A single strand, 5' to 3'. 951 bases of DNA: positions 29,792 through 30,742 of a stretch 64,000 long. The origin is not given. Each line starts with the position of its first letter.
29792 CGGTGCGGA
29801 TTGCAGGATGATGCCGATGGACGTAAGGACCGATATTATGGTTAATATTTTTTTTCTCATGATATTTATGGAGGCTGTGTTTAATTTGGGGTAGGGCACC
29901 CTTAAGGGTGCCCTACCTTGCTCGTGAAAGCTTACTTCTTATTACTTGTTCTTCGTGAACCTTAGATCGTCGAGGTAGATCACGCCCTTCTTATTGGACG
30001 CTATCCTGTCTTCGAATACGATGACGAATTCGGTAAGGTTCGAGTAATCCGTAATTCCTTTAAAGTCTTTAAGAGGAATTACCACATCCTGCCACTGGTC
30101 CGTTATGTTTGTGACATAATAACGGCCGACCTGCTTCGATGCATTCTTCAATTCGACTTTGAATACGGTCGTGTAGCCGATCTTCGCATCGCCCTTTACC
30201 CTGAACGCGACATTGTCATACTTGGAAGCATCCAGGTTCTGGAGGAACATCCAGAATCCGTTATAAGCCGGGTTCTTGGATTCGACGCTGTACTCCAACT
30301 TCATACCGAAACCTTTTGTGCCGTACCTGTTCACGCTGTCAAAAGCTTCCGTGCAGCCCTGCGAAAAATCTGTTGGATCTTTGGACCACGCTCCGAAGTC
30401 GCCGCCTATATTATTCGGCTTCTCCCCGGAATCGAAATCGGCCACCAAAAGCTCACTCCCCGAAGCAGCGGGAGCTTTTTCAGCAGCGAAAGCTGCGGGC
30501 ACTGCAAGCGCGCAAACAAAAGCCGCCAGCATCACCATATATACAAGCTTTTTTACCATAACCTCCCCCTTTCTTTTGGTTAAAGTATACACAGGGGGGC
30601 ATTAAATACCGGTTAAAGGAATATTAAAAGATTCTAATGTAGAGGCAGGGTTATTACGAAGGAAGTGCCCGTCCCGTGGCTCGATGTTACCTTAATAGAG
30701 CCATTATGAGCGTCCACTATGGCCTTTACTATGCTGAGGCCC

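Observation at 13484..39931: Beta-glucan (possibly beta-1,2-glucan) processing locus built from paralog families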

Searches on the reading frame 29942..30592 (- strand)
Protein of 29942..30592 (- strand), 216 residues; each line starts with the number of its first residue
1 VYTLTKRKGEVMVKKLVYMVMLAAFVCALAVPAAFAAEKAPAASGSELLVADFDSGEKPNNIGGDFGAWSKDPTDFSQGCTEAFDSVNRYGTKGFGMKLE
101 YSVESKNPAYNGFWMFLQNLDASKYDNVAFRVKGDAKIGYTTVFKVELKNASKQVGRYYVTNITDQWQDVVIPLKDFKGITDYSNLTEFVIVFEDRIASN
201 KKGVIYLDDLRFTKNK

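Call 4: search_protein_families(library=pfam, proteins=[window:29942-30592:-], max_evalue=0.01)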
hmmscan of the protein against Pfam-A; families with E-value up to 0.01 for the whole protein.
window:29942-30592:- (216 aa): 3 families
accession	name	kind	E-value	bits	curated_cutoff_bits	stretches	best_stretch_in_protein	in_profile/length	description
PF03425.19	CBM_11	-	2.5e-08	34.6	27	1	38-184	3-142/182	Carbohydrate binding domain (family 11)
PF08547.18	CIA30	-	0.00018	22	24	1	117-178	60-119/157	Complex I intermediate-associated protein 30 (CIA30)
PF21582.3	CBM30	-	0.0016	18.9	27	1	159-213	116-169/170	Carbohydrate binding domain 30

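Call 9: search_protein_families(library=ncbifam, proteins=[window:29942-30592:-], max_evalue=0.01)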
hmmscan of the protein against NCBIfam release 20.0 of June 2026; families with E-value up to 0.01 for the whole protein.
window:29942-30592:- (216 aa): 0 families
